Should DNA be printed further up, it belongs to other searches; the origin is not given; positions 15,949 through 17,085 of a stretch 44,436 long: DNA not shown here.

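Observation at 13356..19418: Eight-gene WYL-fronted operon that reads like a base-to-modified-nucleotide pathway (candidate undescribed system)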

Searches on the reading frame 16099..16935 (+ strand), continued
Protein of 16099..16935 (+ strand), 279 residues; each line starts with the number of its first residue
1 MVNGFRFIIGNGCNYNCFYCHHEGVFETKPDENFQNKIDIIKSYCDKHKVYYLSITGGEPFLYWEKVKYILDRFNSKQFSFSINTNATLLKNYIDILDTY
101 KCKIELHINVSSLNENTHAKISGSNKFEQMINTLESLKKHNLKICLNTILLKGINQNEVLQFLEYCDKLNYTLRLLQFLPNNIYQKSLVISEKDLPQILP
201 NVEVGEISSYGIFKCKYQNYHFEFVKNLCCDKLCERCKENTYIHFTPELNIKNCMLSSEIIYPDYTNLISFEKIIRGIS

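Call 53: predict_structure(alignment_id=A1)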
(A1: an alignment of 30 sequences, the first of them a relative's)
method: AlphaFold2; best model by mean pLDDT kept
length: 279 residues; sequences in the alignment: 30
mean_pLDDT: 90.2   pTM: 0.88
mean pLDDT of the five models: 90.2, 90.1, 89.8, 89.8, 87.4
residues with pLDDT >= 90: 195; 70-90: 68; 50-70: 14; < 50: 2
segments of 3 or more residues with pLDDT < 50: none
pLDDT, mean of each block of 10 residues (from residue 1): 86 72 53 90 96 91 93 98 93 95 97 95 92 94 96 97 97 95 90 96 91 96 92 80 88 82 95 88
secondary structure, 60 per line:
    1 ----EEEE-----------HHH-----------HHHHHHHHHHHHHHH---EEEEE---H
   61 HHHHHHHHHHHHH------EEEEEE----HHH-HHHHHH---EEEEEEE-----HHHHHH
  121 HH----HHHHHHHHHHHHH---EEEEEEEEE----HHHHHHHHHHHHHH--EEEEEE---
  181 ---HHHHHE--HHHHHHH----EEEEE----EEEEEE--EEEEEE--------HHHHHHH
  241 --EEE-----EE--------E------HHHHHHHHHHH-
elements in order: E5-8 H34-48 E52-56 H60-73 E80-85 H94-99 E103-109 H115-122 H127-139 E143-151 H156-169 E172-177 H184-188 H192-198 E203-207 E212-217 E220-225 H234-240 E243-245 H268-278

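Call 56: fold_search(model_id=the predicted structure, library=pdb)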
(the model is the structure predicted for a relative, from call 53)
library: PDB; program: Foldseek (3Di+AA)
matches with E <= 10: 898; with E <= 0.001: 91
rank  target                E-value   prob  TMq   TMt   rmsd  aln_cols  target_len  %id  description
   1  2fb2_B                3.1e-13  1.00  0.76  0.66   4.9       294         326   17  Structure of the MoaA Arg17/266/268/Ala triple mutant (released 2006-05-09)
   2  1tv7_B                1.8e-12  1.00  0.74  0.64   4.6       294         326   18  Structure of the S-adenosylmethionine dependent Enzyme MoaA (released 2004-08-31)
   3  2fb2_A                1.9e-12  1.00  0.76  0.66   4.7       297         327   16  Structure of the MoaA Arg17/266/268/Ala triple mutant (released 2006-05-09)
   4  1tv7_A                2.1e-12  1.00  0.75  0.65   4.9       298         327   17  Structure of the S-adenosylmethionine dependent Enzyme MoaA (released 2004-08-31)
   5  9dfw_A                5.3e-11  1.00  0.58  0.57   8.1       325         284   18  X-ray crystal structure of an engineered Viperin-like enzyme from T. virens with bound CTP and SAM (released 2025-02-12)
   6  9dfn                  2.5e-10  1.00  0.66  0.65   4.3       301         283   16  X-ray crystal structure of the second viperin-like enzyme from Trichoderma virens with bound CTP and SAM (released 2025-02-19)
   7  9dgw_A                2.6e-10  1.00  0.62  0.62   4.1       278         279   19  X-ray crystal structure of the Viperin-like enzyme from T. virens with bound CTP and SAM (released 2025-02-12)
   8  9dfw_C                3.3e-10  1.00  0.62  0.62   6.6       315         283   18  X-ray crystal structure of an engineered Viperin-like enzyme from T. virens with bound CTP and SAM (released 2025-02-12)
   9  5vsl_A                4.2e-10  1.00  0.64  0.68   4.7       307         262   16  Crystal structure of viperin with bound [4Fe-4S] cluster and S-adenosylhomocysteine (SAH) (released 2017-06-14)
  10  9dgw_B                6.8e-10  1.00  0.58  0.58   6.5       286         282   20  X-ray crystal structure of the Viperin-like enzyme from T. virens with bound CTP and SAM (released 2025-02-12)
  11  9dfw_B                1.2e-09  1.00  0.62  0.59   4.0       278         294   18  X-ray crystal structure of an engineered Viperin-like enzyme from T. virens with bound CTP and SAM (released 2025-02-12)
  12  7n7i_A                1.3e-09  1.00  0.56  0.56   3.6       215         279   24  X-ray crystal structure of Viperin-like enzyme from Trichoderma virens (released 2021-06-30)
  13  9dgw_C                1.3e-09  1.00  0.60  0.60   6.5       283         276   20  X-ray crystal structure of the Viperin-like enzyme from T. virens with bound CTP and SAM (released 2025-02-12)
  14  5vsm_A                1.3e-09  1.00  0.60  0.64   4.4       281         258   17  Crystal structure of viperin with bound [4Fe-4S] cluster, 5'-deoxyadenosine, and L-methionine (released 2017-06-14)
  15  5vsm_B                3.4e-09  1.00  0.60  0.66   4.2       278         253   18  Crystal structure of viperin with bound [4Fe-4S] cluster, 5'-deoxyadenosine, and L-methionine (released 2017-06-14)
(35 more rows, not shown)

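Call 60: search_protein_families(library=pfam, proteins=[L090:7114-7770:+, L001:7667-8137:+, L089:12415-13107:+, L001:13079-14578:+, L008:7781-8260:+, L008:12211-12849:+, L008:6497-7738:+], max_evalue=0.01)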
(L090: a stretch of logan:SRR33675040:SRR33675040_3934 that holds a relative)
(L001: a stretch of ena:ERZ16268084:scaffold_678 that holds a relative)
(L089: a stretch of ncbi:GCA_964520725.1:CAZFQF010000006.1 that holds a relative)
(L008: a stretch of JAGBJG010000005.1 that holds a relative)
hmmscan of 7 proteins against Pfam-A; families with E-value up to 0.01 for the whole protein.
L090:7114-7770:+ (219 aa): 0 families

L001:7667-8137:+ (157 aa): 0 families

L089:12415-13107:+ (231 aa): 5 families
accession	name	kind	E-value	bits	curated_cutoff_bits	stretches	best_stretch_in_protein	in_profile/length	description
PF06508.19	QueC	-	5.8e-57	193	22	1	4-220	1-209/210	Queuosine biosynthesis protein QueC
PF00733.27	Asn_synthase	-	4.6e-06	27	21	1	5-63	20-77/354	Asparagine synthase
PF00764.25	Arginosuc_synth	-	6.3e-06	26.8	27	1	7-82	4-78/162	Arginosuccinate synthase N-terminal HUP domain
PF02540.23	NAD_synthase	-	9.1e-06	25.4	21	1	4-71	20-87/242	NAD synthase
PF01171.26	ATP_bind_3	-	4.9e-05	23.6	27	0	5-67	2-68/182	PP-loop family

L001:13079-14578:+ (500 aa): 2 families
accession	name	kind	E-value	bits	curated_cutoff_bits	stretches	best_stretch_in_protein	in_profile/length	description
PF16861.10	Carbam_trans_C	-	2.8e-55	186.9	27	1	333-494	3-164/170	Carbamoyltransferase C-terminus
PF02543.21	Carbam_trans_N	-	2.1e-17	64.1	24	1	82-300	115-344/346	Carbamoyltransferase N-terminus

L008:7781-8260:+ (160 aa): 2 families
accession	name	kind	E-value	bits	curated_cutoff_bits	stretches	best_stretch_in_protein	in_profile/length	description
PF00293.34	NUDIX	-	2.6e-19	70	21.1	1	22-143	3-121/134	NUDIX domain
PF14815.12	NUDIX_4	-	0.0022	18.2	35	0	48-143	27-101/113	NUDIX domain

L008:12211-12849:+ (213 aa): 0 families

L008:6497-7738:+ (414 aa): 3 families
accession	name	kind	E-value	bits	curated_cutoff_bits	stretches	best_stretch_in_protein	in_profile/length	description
PF05697.18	Trigger_N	-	5.1e-37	127.8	22.2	1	4-136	12-143/144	Bacterial trigger factor protein (TF)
PF05698.19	Trigger_C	-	1.9e-36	126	22.7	1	258-413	3-161/162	Bacterial trigger factor protein (TF) C-terminus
PF00254.34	FKBP_C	-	3.8e-17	62.8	21.1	1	150-230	4-93/94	FKBP-type peptidyl-prolyl cis-trans isomerase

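Call 64: find_encoding_contigs(protein=P0008, flank=10000, max_places=2)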
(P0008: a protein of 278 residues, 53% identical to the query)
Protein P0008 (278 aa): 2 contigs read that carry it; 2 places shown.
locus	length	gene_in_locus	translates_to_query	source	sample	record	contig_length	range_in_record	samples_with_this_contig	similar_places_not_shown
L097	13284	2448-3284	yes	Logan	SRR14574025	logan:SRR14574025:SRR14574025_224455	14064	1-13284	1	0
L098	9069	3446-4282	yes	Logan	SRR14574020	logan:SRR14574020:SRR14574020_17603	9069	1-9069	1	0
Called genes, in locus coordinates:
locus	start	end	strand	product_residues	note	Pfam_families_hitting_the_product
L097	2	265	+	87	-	?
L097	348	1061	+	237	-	PF02592:Vut_1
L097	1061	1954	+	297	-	-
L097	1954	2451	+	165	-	PF00156:Pribosyltran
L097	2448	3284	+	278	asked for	PF04055:Radical_SAM, PF13353:Fer4_12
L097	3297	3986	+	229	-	PF01712:dNK, PF02223:Thymidylate_kin (weak)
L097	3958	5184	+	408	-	PF00155:Aminotran_1_2 (weak), PF01041:DegT_DnrJ_EryC1, PF00266:Aminotran_5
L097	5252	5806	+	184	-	PF01725:Ham1p_like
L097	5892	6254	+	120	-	PF00301:Rubredoxin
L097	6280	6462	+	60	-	-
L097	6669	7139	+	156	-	-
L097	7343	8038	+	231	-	-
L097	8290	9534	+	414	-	PF13350:Y_phosphatase3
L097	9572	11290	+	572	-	PF18998:Flg_new_2 (faint), PF00963:Cohesin (faint), PF09479:Flg_new (weak)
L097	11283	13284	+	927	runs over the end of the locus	?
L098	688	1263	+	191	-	PF02082:Rrf2 (weak), PF08279:HTH_11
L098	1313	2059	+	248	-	PF02592:Vut_1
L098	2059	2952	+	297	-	-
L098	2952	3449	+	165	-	PF00156:Pribosyltran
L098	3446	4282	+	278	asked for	PF04055:Radical_SAM, PF13353:Fer4_12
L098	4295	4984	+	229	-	PF01712:dNK, PF02223:Thymidylate_kin (weak)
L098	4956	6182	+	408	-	PF00155:Aminotran_1_2 (weak), PF01041:DegT_DnrJ_EryC1, PF00266:Aminotran_5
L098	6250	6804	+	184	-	PF01725:Ham1p_like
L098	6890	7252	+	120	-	PF00301:Rubredoxin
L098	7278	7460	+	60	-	-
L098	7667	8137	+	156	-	-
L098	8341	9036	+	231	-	-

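Call 65: find_encoding_contigs(protein=P0005, flank=10000, max_places=1)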
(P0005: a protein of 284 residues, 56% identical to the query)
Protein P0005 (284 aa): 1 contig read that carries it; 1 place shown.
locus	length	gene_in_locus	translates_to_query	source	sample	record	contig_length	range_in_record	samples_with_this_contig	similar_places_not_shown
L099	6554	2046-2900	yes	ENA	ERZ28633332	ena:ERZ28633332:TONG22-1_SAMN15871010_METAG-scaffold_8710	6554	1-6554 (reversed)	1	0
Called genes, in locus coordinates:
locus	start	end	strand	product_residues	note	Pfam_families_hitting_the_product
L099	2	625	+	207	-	?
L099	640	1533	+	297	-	PF02086:MethyltransfD12 (weak)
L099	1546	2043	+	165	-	PF00156:Pribosyltran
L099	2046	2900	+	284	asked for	PF04055:Radical_SAM, PF13353:Fer4_12 (weak)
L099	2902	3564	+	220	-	PF01712:dNK, PF02223:Thymidylate_kin (weak), PF13521:AAA_28 (faint)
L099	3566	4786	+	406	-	PF00155:Aminotran_1_2 (faint), PF01041:DegT_DnrJ_EryC1, PF00266:Aminotran_5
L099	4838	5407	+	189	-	PF01725:Ham1p_like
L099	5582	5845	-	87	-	-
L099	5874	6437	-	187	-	PF01928:CYTH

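Call 69: find_related_loci(query=A1, collection=metagenome_contigs, flank=10000)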
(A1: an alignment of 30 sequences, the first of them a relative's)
Query A1 (279 aa) in metagenome_contigs; peptide patterns used: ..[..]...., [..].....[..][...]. (x = any residue, [..] = any of these).
600 stretches matched a pattern (row limit reached: there are more); 151 encode a relative of the query (tblastn E <= 1e-3); the best 80 are kept; 80 distinct loci.
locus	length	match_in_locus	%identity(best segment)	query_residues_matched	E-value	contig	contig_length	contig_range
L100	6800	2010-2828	42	2-270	2e-57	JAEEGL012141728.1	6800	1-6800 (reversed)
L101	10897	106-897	26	2-259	6e-22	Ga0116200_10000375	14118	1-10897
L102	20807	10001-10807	26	2-277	4e-21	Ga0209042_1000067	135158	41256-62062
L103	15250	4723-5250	33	2-182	1e-20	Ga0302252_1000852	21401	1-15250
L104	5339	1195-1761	29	2-188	2e-19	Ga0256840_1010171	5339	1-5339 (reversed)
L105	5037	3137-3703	29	2-188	3e-19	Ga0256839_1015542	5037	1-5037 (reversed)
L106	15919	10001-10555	28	5-188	1e-18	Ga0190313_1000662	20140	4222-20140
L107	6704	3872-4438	30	2-188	2e-18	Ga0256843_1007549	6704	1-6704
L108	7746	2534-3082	30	1-181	2e-18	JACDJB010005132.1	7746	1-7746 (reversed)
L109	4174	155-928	23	2-259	2e-18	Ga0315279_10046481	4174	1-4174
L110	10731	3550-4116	29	2-188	2e-18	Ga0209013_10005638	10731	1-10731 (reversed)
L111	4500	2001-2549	28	1-181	4e-18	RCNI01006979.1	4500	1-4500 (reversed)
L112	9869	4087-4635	30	2-182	5e-18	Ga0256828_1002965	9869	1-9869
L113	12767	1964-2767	27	2-276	7e-18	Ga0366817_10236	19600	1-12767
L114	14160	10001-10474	34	5-158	2e-17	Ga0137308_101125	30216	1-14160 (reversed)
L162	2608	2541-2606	86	2-23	6e-8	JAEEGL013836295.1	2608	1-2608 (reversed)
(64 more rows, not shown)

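Call 70: find_related_loci(query=A1, collection=viral_contigs, flank=10000)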
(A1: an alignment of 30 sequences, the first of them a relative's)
Query A1 (279 aa) in viral_contigs; peptide patterns used: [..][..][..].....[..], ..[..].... (x = any residue, [..] = any of these).
108 stretches matched a pattern; 12 encode a relative of the query (tblastn E <= 1e-3); 12 distinct loci.
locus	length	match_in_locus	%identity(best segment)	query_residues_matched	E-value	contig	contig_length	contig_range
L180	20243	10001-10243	33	5-87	3e-9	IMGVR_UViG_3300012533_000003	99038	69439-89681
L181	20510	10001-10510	24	9-195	1e-7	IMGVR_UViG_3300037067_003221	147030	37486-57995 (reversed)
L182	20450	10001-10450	26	5-150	2e-7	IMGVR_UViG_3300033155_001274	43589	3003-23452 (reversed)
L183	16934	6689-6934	33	7-89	1e-6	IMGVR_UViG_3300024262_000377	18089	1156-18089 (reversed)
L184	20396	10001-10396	29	7-143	2e-6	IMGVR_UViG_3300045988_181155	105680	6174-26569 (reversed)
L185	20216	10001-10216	39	48-116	4e-6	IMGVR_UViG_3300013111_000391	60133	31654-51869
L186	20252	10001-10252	30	9-92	2e-5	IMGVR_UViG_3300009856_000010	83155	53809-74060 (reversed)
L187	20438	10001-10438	24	5-144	4e-5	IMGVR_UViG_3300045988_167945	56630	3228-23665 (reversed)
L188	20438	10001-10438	24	5-144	4e-5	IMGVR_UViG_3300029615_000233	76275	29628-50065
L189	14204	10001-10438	24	5-144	5e-5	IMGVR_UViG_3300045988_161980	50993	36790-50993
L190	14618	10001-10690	22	37-263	1e-4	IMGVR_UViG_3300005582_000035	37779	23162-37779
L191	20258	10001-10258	29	7-90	2e-4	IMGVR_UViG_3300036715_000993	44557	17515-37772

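Call 72: search_protein_families(library=pfam, proteins=[L100:3528-4634:+, L100:6-608:+, L008:13240-14571:+, L008:14559-15845:+, L008:15851-17131:+, L097:6669-7136:+, L097:7343-8035:+], max_evalue=0.01)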
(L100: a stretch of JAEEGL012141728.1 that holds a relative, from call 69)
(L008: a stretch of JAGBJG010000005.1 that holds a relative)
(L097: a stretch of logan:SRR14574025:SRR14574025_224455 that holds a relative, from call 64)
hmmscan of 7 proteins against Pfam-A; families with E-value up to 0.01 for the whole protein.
L100:3528-4634:+ (369 aa): 2 families
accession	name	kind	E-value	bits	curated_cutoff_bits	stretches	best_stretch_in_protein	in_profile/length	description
PF04513.17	Baculo_PEP_C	-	0.0042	17.6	38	0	87-141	42-96/140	Baculovirus polyhedron envelope protein, PEP, C terminus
PF05531.17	NPV_P10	-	0.0066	17.4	29.8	1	87-148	15-74/75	Nucleopolyhedrovirus P10 protein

L100:6-608:+ (201 aa): 3 families
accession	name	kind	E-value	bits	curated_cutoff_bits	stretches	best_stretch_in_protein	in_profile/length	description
PF12799.13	LRR_4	-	4.2e-15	55.9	27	3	126-166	2-43/44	Leucine Rich repeats (2 copies)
PF23952.1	LRR_EndoS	-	0.00016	22.3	27.9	1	108-183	28-96/116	Endo-beta-N-acetylglucosaminidase EndoS LRR domain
PF23598.1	LRR_14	-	0.00036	19.8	40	1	69-190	10-136/353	Leucine-rich repeat region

L008:13240-14571:+ (444 aa): 0 families

L008:14559-15845:+ (429 aa): 3 families
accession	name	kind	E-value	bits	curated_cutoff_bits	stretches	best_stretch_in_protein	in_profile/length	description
PF08245.18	Mur_ligase_M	-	2e-25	90.4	24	1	104-272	1-199/200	Mur ligase middle domain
PF02875.26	Mur_ligase_C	-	1.9e-09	38.8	28.4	1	295-405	1-126/127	Mur ligase, glutamate ligase domain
PF21799.2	MurD-like_N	-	4.3e-07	30.5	27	1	12-84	1-81/88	Mur ligase MurD-like, N-terminal domain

L008:15851-17131:+ (427 aa): 2 families
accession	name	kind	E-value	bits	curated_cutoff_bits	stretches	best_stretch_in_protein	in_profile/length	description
PF00587.30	tRNA-synt_2b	-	1.9e-32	113.2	29.3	1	226-401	8-179/179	tRNA synthetase class II core domain (G, H, P, S and T)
PF02403.27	Seryl_tRNA_N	-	2.3e-22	79.7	28.2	1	1-111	1-107/108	Seryl-tRNA synthetase N-terminal domain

L097:6669-7136:+ (156 aa): 0 families

L097:7343-8035:+ (231 aa): 0 families

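Call 85: search_protein_families(library=ncbifam, proteins=[L001:14584-15222:+, L001:15253-15816:+, L001:13079-14578:+, L008:7781-8260:+, L089:12415-13107:+, L092:6833-7294:+], max_evalue=0.00001)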
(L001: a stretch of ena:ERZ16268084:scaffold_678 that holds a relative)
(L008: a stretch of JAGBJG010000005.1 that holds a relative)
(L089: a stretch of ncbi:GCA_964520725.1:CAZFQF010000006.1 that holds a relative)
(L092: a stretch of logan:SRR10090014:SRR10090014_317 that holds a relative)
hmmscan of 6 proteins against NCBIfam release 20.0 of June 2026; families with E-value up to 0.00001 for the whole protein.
L001:14584-15222:+ (213 aa): 3 families
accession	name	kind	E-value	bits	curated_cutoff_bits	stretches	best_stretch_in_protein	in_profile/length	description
TIGR00041.1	DTMP_kinase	equivalog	2.4e-12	47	83.25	1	1-175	5-192/196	dTMP kinase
NF003012.0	PRK03839.1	equivalog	7.4e-12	45.6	152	1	1-30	1-30/180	putative kinase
TIGR02173.1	cyt_kin_arch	equivalog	2.4e-10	40.7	102.1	0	1-30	1-30/169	(d)CMP kinase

L001:15253-15816:+ (188 aa): 0 families

L001:13079-14578:+ (500 aa): 1 family
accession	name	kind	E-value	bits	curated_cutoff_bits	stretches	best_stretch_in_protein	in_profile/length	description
NF041651.1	nodul_NodU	equivalog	2.2e-38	132.4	1000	1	257-498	302-552/556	nodulation protein NodU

L008:7781-8260:+ (160 aa): 6 families
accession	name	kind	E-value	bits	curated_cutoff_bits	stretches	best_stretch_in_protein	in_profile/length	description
NF041652.1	Nud_hyd_Dein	equivalog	3.9e-09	36.9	200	1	43-150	40-137/152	Nudix hydrolase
NF006961.0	PRK09438.1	equivalog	4.8e-08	32.6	103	1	24-78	10-64/151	dihydroneopterin triphosphate diphosphatase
NF008044.0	PRK10776.1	equivalog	9.5e-08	32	148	1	45-79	30-64/130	8-oxo-dGTP diphosphatase MutT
TIGR02705.1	nudix_YtkD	equivalog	2.4e-07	30.4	154.4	1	25-78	25-77/156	RNA deprotection pyrophosphohydrolase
TIGR00586.1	mutt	equivalog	1.4e-06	28.3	97.9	1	46-79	32-65/129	8-oxo-dGTP diphosphatase MutT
NF001938.0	PRK00714.1-5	equivalog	1.9e-06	27.3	116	1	42-103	41-102/172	RNA pyrophosphohydrolase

L089:12415-13107:+ (231 aa): 9 families
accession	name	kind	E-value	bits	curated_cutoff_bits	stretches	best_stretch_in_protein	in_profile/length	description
TIGR00364.1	TIGR00364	equivalog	3.5e-49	167.1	150.3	1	5-213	1-201/201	7-cyano-7-deazaguanine synthase QueC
NF008317.0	PRK11106.1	equivalog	8.4e-31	107.1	378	1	3-219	2-212/231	7-cyano-7-deazaguanine synthase QueC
TIGR00268.2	TIGR00268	equivalog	2.1e-10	40.3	150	1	3-68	14-79/259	ATP-dependent sacrificial sulfur transferase LarE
NF010392.0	PRK13820.1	equivalog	1.6e-09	37.3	512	1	3-83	3-82/395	argininosuccinate synthase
NF002048.0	PRK00876.1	subfamily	1.9e-09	36.8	313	1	3-68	37-103/330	NAD(+) synthase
NF010587.0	PRK13980.1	equivalog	1.8e-07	30.6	255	1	3-69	32-98/267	NAD+ synthase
NF041925.1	QatC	equivalog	2e-07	30.2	280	0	4-80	102-176/398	Qat anti-phage system QueC-like protein QatC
NF038212.1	argG_rel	exception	5.1e-06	25.6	425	1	2-71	14-80/381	argininosuccinate synthase-related protein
NF010588.0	PRK13981.1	equivalog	5.9e-06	24.9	479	1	4-70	287-353/546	NAD+ synthase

L092:6833-7294:+ (154 aa): 6 families
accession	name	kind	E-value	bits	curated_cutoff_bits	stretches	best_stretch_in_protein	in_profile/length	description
TIGR03162.1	ribazole_cobC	equivalog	2e-11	43.7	162.9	1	22-80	23-79/176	alpha-ribazole phosphatase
NF038349.1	dPGM_arch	equivalog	1.5e-10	41.3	225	1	21-80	24-81/194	2,3-diphosphoglycerate-dependent phosphoglycerate mutase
TIGR00249.1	sixA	equivalog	2.6e-09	37.1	74.5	1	1-68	1-68/154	phosphohistidine phosphatase SixA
NF045917.1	PhserinePhPspA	equivalog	1.9e-08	34.2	350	0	20-79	25-82/211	phosphoserine phosphatase PspA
NF005567.0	PRK07238.1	equivalog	7.3e-07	28.8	326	1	20-80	201-262/378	bifunctional RNase H/acid phosphatase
NF002901.0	PRK03482.1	equivalog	2e-06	27.6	261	0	19-80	24-83/215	2,3-diphosphoglycerate-dependent phosphoglycerate mutase GpmB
